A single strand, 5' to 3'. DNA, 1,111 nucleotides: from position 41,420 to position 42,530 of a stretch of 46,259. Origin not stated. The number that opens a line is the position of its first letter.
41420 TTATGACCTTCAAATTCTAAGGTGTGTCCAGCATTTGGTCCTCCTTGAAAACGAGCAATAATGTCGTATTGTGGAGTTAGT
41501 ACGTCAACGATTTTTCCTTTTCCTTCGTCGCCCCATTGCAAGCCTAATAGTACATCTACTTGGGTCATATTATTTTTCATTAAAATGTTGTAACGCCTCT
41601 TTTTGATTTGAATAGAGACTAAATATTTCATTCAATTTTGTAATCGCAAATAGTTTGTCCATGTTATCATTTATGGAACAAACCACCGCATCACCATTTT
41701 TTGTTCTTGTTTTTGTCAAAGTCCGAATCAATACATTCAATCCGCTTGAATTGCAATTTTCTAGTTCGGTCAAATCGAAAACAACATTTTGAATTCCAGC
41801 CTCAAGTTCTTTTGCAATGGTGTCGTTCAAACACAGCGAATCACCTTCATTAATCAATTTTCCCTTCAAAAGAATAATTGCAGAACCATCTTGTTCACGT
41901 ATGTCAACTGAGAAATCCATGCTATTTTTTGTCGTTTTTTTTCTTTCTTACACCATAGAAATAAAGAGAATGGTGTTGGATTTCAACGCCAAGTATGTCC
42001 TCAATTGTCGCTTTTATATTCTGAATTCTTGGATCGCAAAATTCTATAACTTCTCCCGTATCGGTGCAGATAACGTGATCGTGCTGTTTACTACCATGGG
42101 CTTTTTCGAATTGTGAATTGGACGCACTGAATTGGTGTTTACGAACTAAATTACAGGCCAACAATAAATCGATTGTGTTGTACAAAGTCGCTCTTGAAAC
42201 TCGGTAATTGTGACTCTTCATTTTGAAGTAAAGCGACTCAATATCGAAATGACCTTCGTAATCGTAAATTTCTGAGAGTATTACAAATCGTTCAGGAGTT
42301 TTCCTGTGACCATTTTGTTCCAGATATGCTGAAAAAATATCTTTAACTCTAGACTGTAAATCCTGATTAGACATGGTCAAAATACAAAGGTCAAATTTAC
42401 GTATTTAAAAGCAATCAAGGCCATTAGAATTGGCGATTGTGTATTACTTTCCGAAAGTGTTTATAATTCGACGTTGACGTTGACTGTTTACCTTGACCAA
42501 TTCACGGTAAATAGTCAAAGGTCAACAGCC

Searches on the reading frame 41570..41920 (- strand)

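Call 31: search_protein_families(library=pfam, proteins=[window:41570-41920:-], max_evalue=0.001)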
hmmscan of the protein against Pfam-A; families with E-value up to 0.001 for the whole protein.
window:41570-41920:- (116 aa): 2 families
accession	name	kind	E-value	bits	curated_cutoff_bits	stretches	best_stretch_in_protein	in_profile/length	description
PF01740.26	STAS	-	3.8e-14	52.8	22.6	1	5-109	2-106/106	STAS domain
PF13466.11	STAS_2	-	4e-06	27.3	29.2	1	31-95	15-78/80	STAS domain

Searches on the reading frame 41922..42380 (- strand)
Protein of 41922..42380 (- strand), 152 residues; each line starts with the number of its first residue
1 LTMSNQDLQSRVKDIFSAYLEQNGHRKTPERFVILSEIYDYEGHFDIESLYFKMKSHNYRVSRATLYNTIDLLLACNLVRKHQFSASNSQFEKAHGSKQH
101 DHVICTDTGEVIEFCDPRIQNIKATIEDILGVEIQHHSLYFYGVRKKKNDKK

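Call 31: search_protein_families(library=pfam, proteins=[window:41922-42380:-], max_evalue=0.001)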
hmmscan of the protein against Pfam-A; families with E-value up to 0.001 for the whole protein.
window:41922-42380:- (152 aa): 1 family
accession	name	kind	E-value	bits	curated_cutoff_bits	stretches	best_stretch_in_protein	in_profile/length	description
PF01475.25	FUR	-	8.7e-28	97.3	23.1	1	23-142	2-121/121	Ferric uptake regulator family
